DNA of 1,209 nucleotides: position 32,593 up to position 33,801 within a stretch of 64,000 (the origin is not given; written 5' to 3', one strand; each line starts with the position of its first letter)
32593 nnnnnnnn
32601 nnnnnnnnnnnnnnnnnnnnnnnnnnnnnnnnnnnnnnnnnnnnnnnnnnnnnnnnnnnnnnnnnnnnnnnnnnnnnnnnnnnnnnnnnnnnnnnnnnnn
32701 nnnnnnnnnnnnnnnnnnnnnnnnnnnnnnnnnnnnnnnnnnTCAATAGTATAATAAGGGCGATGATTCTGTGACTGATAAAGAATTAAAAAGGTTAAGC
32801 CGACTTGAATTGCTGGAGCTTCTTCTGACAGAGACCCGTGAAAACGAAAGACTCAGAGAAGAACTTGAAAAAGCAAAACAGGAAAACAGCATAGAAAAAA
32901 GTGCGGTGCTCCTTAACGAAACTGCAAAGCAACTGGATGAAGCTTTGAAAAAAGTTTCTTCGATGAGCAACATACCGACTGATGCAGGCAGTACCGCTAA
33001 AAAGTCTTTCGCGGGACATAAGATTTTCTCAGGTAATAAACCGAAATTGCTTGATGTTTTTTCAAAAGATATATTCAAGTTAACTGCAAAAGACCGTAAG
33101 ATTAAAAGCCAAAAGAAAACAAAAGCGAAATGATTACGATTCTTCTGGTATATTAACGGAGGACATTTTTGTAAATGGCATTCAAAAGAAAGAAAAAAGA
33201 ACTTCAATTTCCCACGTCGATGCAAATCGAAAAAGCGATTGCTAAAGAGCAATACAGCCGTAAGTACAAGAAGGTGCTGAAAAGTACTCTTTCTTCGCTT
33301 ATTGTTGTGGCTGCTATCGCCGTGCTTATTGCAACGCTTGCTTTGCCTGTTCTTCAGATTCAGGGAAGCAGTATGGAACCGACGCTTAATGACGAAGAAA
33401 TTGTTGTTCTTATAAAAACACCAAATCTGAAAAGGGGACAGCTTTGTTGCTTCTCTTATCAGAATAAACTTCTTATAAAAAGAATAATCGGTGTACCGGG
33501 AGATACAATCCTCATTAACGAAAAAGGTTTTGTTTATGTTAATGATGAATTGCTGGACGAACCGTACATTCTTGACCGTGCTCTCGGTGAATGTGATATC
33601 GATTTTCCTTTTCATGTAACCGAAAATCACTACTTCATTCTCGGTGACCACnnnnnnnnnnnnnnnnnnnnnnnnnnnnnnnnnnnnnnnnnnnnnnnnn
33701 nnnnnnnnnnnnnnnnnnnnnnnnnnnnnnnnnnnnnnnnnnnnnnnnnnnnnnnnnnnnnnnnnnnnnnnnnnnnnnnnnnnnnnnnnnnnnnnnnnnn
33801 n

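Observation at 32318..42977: Sortase-pilus operon packaged as an integrase-less, att-flanked island (CIME-like cargo)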

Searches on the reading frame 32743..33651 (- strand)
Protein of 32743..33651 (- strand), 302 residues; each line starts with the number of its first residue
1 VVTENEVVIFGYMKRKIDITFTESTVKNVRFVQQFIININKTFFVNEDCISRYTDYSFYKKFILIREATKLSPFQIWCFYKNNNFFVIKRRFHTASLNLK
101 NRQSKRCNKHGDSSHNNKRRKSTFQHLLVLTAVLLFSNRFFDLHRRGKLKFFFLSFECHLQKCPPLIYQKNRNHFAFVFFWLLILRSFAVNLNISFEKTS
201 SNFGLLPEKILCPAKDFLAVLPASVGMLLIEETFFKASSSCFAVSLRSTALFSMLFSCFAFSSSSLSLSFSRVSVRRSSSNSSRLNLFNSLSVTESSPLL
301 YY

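Call 7: search_protein_families(library=pfam, proteins=[window:32743-33651:-])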
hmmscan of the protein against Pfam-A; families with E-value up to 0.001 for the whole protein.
window:32743-33651:- (302 aa): 0 families

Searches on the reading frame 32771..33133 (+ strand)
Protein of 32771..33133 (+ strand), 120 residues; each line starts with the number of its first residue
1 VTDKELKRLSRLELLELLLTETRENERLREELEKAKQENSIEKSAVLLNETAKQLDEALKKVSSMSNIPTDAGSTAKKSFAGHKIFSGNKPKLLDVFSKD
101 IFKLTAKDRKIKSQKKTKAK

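Call 7: search_protein_families(library=pfam, proteins=[window:32771-33133:+])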
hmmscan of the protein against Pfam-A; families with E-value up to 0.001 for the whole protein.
window:32771-33133:+ (120 aa): 0 families

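Call 18: find_encoding_contigs(protein=window:32771-33133:+, flank=10000, max_places=10)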
Protein window:32771-33133:+ (120 aa): no gene with exactly this product is on record in the collection.

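Call 62: search_protein_families(library=ncbifam, proteins=[window:32771-33133:+], max_evalue=0.001)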
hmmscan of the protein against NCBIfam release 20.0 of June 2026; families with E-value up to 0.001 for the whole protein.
window:32771-33133:+ (120 aa): 0 families
